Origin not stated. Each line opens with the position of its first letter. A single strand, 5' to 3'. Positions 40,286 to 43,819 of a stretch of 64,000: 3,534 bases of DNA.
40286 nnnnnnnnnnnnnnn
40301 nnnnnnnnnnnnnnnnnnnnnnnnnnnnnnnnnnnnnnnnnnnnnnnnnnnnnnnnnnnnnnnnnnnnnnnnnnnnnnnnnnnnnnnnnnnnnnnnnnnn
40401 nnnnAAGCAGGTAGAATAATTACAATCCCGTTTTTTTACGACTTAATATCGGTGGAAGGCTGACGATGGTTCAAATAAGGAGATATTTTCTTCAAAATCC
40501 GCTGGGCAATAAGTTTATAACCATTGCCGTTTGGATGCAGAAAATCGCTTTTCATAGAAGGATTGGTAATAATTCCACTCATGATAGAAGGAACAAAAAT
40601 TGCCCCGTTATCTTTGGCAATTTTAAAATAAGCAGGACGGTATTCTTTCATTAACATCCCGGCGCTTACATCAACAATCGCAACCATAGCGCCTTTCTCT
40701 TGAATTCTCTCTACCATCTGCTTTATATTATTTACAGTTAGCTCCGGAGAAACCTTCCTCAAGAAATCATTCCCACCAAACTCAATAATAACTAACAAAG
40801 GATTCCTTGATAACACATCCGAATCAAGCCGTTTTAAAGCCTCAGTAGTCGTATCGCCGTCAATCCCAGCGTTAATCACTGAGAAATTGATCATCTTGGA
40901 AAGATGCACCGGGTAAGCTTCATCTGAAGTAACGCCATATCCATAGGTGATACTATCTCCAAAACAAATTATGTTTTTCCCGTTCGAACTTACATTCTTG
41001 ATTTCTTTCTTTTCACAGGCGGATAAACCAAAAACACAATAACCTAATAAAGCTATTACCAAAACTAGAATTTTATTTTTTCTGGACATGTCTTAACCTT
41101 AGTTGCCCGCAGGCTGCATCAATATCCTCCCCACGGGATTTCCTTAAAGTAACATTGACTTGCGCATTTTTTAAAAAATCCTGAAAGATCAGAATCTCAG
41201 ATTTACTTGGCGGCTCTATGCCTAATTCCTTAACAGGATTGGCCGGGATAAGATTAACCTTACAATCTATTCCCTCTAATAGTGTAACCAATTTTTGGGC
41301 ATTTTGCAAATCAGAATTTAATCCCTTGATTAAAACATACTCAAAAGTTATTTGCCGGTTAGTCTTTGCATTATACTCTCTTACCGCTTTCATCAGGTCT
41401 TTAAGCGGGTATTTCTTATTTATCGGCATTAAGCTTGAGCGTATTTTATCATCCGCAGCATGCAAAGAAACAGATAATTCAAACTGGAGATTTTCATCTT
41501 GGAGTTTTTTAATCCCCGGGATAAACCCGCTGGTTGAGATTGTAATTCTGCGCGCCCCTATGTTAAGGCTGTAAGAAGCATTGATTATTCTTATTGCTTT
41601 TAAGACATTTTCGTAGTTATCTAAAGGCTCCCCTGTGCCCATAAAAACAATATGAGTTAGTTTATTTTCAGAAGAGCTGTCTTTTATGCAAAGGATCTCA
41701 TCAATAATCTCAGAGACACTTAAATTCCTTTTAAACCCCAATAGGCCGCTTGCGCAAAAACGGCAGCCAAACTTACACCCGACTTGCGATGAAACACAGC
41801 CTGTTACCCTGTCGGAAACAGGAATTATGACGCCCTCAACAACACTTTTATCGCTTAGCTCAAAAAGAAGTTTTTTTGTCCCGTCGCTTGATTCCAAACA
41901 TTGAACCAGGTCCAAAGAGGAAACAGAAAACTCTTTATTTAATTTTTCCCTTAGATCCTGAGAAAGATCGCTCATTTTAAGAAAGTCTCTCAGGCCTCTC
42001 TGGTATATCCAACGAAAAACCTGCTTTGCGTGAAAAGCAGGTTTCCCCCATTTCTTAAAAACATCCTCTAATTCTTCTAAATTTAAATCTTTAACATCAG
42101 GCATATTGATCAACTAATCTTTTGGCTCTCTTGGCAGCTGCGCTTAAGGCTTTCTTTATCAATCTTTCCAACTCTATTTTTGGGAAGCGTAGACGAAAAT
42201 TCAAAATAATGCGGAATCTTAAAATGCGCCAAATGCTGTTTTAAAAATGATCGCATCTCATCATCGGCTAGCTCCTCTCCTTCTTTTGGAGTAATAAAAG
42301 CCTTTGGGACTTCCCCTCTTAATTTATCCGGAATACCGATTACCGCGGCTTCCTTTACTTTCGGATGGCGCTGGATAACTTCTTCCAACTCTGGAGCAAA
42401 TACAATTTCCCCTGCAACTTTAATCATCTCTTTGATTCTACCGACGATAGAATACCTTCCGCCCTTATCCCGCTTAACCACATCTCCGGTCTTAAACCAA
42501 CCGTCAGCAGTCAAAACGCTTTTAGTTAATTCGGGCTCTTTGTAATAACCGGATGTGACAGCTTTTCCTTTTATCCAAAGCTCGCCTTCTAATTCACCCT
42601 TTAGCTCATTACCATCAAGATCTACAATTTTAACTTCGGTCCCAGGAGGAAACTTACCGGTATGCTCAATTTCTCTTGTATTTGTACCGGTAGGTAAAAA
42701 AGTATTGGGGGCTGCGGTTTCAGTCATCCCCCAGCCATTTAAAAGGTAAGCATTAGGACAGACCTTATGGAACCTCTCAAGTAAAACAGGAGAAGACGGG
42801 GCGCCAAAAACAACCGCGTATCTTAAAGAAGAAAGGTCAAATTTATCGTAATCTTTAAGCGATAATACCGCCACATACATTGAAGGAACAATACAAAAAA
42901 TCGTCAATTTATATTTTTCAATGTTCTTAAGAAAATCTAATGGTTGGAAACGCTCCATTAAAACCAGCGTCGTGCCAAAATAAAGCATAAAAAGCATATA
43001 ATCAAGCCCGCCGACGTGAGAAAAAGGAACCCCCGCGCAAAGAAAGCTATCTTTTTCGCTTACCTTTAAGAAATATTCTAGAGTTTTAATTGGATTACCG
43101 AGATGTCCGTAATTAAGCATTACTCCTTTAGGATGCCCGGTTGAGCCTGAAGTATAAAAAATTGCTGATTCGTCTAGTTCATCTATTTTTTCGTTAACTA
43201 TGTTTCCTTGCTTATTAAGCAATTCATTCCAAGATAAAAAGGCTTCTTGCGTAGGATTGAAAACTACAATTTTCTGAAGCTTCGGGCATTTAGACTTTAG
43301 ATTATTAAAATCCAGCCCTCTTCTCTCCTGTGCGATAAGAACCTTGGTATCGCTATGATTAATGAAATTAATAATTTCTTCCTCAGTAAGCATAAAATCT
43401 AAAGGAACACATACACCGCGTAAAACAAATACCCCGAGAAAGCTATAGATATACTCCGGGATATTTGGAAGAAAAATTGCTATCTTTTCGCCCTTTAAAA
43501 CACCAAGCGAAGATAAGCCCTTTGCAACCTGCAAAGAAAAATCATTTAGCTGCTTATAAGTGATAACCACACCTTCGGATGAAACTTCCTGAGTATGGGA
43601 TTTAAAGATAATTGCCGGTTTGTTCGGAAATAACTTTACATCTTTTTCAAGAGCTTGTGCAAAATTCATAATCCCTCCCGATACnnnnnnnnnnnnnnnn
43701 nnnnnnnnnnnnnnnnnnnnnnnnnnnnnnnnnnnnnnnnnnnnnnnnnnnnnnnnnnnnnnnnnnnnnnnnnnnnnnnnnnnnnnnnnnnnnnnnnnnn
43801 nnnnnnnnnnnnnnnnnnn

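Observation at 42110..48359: Putative 5'-deoxyadenosine/MTA 'DHAP-shunt' salvage operon extended by aldehyde dehydrogenase and acyl-CoA synthetase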

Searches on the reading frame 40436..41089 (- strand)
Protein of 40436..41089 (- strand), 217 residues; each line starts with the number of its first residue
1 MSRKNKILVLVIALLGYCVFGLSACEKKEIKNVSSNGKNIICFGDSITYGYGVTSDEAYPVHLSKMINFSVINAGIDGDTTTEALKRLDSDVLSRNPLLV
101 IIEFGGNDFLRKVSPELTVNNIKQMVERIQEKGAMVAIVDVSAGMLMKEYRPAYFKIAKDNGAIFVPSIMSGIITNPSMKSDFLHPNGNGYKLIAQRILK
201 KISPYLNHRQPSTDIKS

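Call 3: search_protein_families(library=pfam, proteins=[window:40436-41089:-], max_evalue=0.01)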
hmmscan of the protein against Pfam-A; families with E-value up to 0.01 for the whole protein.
window:40436-41089:- (217 aa): 3 families
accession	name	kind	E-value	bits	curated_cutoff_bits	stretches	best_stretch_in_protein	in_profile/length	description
PF13472.12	Lipase_GDSL_2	-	9.1e-26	91.9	32.9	1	42-193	1-178/178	GDSL-like Lipase/Acylhydrolase family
PF00657.28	Lipase_GDSL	-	5.1e-20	72.9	23.6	1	40-198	1-208/208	GDSL-like Lipase/Acylhydrolase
PF25182.1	NonGDSL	-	1.1e-06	28.6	80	1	67-141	65-139/220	Non-GDSL lipase-like family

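Call 4: search_protein_families(library=ncbifam, proteins=[window:40436-41089:-], max_evalue=0.01)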
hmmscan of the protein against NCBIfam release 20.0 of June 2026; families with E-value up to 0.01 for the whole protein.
window:40436-41089:- (217 aa): 4 families
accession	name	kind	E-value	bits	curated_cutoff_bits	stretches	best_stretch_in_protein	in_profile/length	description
NF007819.1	PRK10528.1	equivalog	1.2e-20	74.2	270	1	39-208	30-210/210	multifunctional acyl-CoA thioesterase I/protease I/lysophospholipase L1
NF047474.1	GDSL_LA_2486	hypoth_equivalog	4.3e-07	29.5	300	1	29-95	78-147/326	LA_2486 family SGNH/GDSL-type esterase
NF042968.1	AcxylEst_AxeA1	equivalog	3.1e-06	25.8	700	1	29-196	266-457/459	acetylxylan esterase AxeA1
NF047594.1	LIC10707_fam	equivalog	1.7e-05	24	380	0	42-113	23-111/406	LIC10707 family hydrolase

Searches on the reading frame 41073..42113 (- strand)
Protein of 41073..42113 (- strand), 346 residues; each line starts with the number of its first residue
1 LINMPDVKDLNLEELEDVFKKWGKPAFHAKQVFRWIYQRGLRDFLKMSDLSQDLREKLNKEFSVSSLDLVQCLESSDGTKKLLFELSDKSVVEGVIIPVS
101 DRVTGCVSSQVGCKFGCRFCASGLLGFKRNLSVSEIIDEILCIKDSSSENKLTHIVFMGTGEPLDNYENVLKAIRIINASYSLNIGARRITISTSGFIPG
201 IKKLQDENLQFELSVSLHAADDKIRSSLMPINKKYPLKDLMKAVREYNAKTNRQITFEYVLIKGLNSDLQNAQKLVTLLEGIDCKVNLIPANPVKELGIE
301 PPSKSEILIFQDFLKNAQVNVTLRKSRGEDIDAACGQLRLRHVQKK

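Call 3: search_protein_families(library=pfam, proteins=[window:41073-42113:-], max_evalue=0.01)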
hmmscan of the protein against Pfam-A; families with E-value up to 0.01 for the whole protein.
window:41073-42113:- (346 aa): 3 families
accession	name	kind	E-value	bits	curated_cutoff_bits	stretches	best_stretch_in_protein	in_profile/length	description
PF21016.3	RlmN_N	-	7e-19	67.8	24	1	7-63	3-59/60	Ribosomal RNA large subunit methyltransferase N-terminal domain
PF04055.27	Radical_SAM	-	7.5e-19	68.9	29.5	1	108-268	2-157/166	Radical SAM superfamily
PF19238.5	Radical_SAM_2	-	0.0035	17.5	26.7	1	213-275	80-138/151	Radical SAM-like domain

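Call 4: search_protein_families(library=ncbifam, proteins=[window:41073-42113:-], max_evalue=0.01)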
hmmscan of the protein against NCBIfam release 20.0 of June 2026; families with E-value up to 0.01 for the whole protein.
window:41073-42113:- (346 aa): 16 families
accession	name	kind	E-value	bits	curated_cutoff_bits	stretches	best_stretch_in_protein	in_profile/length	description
TIGR00048.1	rRNA_mod_RlmN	equivalog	6.5e-129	429.9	290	1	5-344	7-348/355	dual-specificity RNA methyltransferase RlmN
NF011031.0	PRK14461.1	equivalog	6.3e-98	328.2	601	1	5-341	8-364/372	ribosomal RNA large subunit methyltransferase N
NF008396.0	PRK11194.1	equivalog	2.4e-92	309.7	633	1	8-338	16-353/379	dual-specificity RNA methyltransferase RlmN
NF000424.4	CfrAB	exception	3.1e-76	257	530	1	13-338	5-336/338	Cfr family 23S rRNA (adenine(2503)-C(8))-methyltransferase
TIGR04432.1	rSAM_Cfr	equivalog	1.5e-75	254.6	550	1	13-338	7-338/341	Cfr family 23S rRNA (adenine(2503)-C(8))-methyltransferase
NF011024.0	PRK14453.1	equivalog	3.5e-74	250.1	468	1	13-339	9-341/348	23S rRNA (adenine(2503)-C(8))-methyltransferase Cfr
NF011040.0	PRK14470.1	equivalog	1.8e-71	241.4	441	1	8-341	2-334/338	ribosomal RNA large subunit methyltransferase N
NF011034.0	PRK14464.1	equivalog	9.3e-56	189.1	422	1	12-345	3-333/348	RNA methyltransferase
TIGR04317.1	W_rSAM_matur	equivalog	6e-06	25.6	380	1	112-292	13-188/349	tungsten cofactor oxidoreductase radical SAM maturase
TIGR04100.1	rSAM_pair_X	hypoth_equivalog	1.6e-05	24.6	262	1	124-251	38-157/197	TIGR04100 family radical SAM protein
TIGR04038.1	tatD_link_rSAM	subfamily_domain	0.00021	21.2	129.7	1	113-245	18-151/192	TatD family nuclease-associated radical SAM protein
TIGR01210.1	TIGR01210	equivalog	0.00093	18.5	212.15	1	102-263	21-178/313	archaeosine biosynthesis radical SAM protein RaSEA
NF043069.1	T4HPD_activ_SAM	equivalog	0.001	18.5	425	1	115-291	90-253/299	trans-4-hydroxy-L-proline dehydratase activase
TIGR01579.1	MiaB-like-C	equivalog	0.0047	16.2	357.05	1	80-252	116-288/416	tRNA (N(6)-L-threonylcarbamoyladenosine(37)-C(2))-methylthiotransferase MtaB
NF008356.0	PRK11145.1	equivalog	0.0048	16.2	375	1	112-298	29-206/246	pyruvate formate lyase 1-activating protein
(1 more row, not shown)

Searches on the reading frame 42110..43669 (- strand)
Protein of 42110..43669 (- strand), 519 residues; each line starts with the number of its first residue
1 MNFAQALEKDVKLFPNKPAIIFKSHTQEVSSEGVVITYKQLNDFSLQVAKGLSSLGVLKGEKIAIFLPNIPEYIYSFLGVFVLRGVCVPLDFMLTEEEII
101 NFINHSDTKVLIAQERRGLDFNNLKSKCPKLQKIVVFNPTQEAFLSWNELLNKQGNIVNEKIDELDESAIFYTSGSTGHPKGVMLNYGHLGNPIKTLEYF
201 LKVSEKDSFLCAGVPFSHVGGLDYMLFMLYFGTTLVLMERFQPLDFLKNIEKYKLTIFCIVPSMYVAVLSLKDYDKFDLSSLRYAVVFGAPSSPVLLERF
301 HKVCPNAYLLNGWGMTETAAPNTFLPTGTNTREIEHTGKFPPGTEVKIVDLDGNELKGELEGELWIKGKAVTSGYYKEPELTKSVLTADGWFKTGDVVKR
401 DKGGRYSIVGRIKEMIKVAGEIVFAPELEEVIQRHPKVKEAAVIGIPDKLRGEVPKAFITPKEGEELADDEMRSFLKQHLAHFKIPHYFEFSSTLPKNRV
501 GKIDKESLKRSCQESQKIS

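Call 3: search_protein_families(library=pfam, proteins=[window:42110-43669:-], max_evalue=0.01)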
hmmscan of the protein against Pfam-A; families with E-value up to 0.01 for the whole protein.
window:42110-43669:- (519 aa): 2 families
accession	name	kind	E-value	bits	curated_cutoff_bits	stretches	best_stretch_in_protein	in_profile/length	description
PF00501.34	AMP-binding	-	2.1e-83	280.7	29.9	1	8-376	2-384/384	AMP-binding enzyme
PF13193.12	AMP-binding_C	-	2.9e-21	76.6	24.5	1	427-502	1-76/76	AMP-binding enzyme C-terminal domain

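Call 4: search_protein_families(library=ncbifam, proteins=[window:42110-43669:-], max_evalue=0.01)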
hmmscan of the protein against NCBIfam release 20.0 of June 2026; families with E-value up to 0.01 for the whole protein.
window:42110-43669:- (519 aa): 107 families (the best 25 are shown)
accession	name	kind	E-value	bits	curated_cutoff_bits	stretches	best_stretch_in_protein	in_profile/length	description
NF004837.0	PRK06187.1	subfamily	1.2e-120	403.3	476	1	2-516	9-526/531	long-chain-fatty-acid--CoA ligase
NF009233.0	PRK12583.1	subfamily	4.1e-89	299.5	832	1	4-510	21-548/558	fatty acid CoA ligase family protein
NF005801.1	PRK07656.1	equivalog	8.2e-89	298.5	657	1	27-509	18-500/500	FadD3 family acyl-CoA ligase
NF006182.0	PRK08316.1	subfamily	2.1e-87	293.8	663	1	6-515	16-520/523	fatty acyl-CoA synthetase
TIGR03098.1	ligase_PEP_1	hypoth_equivalog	4.2e-80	269.7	592.35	1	24-509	23-515/517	acyl-CoA ligase (AMP-forming), exosortase A system-associated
NF052269.1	Staph_lig_FadD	equivalog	1.2e-79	267.9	650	1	35-516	27-497/499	long-chain-fatty-acid--CoA ligase FadD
NF005307.0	PRK06839.1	equivalog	4.7e-79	266.3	748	1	8-512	9-493/496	o-succinylbenzoate--CoA ligase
NF004822.0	PRK06178.1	equivalog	6.5e-79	266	782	1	29-514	56-569/571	acyl-CoA synthetase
NF004114.0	PRK05605.1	equivalog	1.5e-77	261.3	766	2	143-516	194-573/575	long-chain-fatty-acid--CoA ligase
NF002966.0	PRK03640.1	equivalog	5.4e-76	256.1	556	1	6-513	7-481/483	o-succinylbenzoate--CoA ligase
NF005947.1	PRK08008.1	equivalog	1.7e-75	254.6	651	1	8-509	14-518/518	crotonobetaine/carnitine-CoA ligase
NF006181.0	PRK08314.1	subfamily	5.7e-75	252.6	705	2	141-511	180-553/563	long-chain-fatty-acid--CoA ligase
NF005702.0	PRK07514.1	subfamily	3e-74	250.2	558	1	30-513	24-501/506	malonyl-CoA synthase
NF003313.0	PRK04319.1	equivalog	1.4e-71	241.5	729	1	14-509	58-558/574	acetate--CoA ligase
NF005676.0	PRK07470.1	equivalog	5.2e-71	239.9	774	1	1-516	20-533/544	acyl-CoA synthetase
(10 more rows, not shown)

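Call 49: search_solved_structures(query=window:42110-43669:-, max_evalue=1e-30)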
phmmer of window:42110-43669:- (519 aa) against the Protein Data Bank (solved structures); distinct sequences matched with E-value up to 1e-30: 115 (the best 60 are shown).
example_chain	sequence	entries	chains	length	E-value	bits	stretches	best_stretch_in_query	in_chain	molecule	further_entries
5bsw_A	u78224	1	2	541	1.9e-63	217.8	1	35-509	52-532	4-coumarate--CoA ligase 2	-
5bsm_A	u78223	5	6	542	8.1e-63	215.7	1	35-509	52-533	4-coumarate--CoA ligase 2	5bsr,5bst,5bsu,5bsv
5u95_A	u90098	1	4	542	1.5e-62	214.8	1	35-509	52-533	4-coumarate--CoA ligase 2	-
3a9u_A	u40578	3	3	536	1.6e-60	208.2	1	31-510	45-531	4-coumarate--CoA ligase | 4-coumarate:CoA ligase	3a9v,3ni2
6k4c_A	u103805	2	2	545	3.9e-59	203.6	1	24-515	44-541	Ancestral luciferase AncLamp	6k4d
8weu_A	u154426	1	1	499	2.5e-58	200.9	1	167-510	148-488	Fatty-acyl-CoA synthase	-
8wev_A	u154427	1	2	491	2.8e-58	200.8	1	167-510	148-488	Feruloyl-CoA Synthetase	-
8r2q_A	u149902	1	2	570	8.9e-58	199.1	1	6-509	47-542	Probable fatty-acid-CoA ligase FadD5 (Fatty-acid-CoA synthetase) (Fatty-acid-CoA synthase)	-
6aaa_A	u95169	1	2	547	9e-57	195.8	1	30-512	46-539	Blue-shifted Luciferase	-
9g79_B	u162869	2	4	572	1.2e-56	195.4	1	16-509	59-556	Acetyl-coenzyme A synthetase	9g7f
5ie0_A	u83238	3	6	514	1.4e-56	195.1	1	35-507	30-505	Oxalate--CoA ligase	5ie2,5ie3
3tsy_A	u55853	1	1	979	6e-56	193.1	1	32-510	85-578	Fusion Protein 4-coumarate--CoA ligase 1, Resveratrol synthase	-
5kyv_A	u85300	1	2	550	6.5e-56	193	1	34-510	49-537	Luciferin 4-monooxygenase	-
4g37_A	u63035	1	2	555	1e-55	192.3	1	34-510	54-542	Luciferin 4-monooxygenase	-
6q2m_A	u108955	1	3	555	1.7e-55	191.5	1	34-510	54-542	Luciferin 4-monooxygenase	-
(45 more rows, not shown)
